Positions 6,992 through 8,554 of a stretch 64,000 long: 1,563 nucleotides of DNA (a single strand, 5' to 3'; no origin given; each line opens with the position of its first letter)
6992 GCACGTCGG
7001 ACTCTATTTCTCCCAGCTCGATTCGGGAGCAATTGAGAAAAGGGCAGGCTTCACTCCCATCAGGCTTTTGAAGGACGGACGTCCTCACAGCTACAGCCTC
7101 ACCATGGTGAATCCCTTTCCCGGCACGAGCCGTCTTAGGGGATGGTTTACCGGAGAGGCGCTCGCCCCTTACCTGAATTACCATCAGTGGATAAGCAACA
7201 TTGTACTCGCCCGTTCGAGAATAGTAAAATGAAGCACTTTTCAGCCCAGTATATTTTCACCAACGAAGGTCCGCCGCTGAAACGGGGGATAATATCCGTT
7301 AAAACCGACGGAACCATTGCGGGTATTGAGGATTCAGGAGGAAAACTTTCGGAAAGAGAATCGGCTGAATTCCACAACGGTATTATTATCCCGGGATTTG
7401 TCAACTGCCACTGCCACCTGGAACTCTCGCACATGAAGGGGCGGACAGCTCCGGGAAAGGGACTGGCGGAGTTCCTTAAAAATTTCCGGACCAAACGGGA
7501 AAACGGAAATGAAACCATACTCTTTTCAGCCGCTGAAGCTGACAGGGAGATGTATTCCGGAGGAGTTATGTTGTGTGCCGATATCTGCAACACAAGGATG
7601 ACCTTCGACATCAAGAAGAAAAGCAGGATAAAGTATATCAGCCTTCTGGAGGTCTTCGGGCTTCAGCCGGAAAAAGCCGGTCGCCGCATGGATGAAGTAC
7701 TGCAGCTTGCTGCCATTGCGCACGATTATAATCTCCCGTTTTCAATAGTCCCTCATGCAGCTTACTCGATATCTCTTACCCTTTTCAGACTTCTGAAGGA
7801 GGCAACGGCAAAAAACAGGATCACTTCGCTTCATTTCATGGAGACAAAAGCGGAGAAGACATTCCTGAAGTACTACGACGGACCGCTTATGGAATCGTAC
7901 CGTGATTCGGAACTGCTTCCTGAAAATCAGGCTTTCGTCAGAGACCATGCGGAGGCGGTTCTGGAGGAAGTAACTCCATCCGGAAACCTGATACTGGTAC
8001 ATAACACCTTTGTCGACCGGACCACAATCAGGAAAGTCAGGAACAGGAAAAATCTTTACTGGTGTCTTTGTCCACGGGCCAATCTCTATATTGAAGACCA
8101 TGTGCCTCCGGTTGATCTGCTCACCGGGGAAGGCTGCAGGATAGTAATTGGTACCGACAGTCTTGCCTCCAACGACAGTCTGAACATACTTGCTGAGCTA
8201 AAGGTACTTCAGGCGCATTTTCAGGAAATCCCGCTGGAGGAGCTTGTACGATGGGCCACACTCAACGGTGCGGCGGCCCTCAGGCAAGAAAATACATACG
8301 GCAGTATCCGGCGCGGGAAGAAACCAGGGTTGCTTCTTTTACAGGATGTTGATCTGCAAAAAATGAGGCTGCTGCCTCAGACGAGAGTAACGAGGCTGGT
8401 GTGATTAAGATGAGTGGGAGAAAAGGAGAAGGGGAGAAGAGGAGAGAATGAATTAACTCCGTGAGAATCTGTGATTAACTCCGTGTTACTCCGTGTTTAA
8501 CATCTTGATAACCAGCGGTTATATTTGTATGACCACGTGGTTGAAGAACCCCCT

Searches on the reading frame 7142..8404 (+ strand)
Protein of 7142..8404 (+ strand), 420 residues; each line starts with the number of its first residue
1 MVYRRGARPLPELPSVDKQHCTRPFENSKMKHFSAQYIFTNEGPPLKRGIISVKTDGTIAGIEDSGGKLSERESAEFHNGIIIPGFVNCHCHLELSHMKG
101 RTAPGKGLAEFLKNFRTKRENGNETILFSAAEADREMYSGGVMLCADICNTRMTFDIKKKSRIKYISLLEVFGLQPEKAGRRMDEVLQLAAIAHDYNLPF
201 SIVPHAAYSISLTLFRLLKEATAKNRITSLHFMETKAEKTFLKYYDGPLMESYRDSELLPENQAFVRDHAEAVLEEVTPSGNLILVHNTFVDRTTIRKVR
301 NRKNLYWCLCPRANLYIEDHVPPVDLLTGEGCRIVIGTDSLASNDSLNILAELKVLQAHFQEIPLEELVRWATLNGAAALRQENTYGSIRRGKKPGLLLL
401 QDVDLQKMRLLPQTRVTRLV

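Call 9: search_protein_families(library=pfam, proteins=[window:7142-8404:+])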
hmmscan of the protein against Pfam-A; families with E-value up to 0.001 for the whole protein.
window:7142-8404:+ (420 aa): 2 families
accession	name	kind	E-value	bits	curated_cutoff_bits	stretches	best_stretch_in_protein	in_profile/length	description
PF01979.26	Amidohydro_1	-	3.3e-29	102.6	25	1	81-400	1-318/345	Amidohydrolase family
PF07969.17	Amidohydro_3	-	2e-05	24.7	29.7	0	319-397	354-441/472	Amidohydrolase family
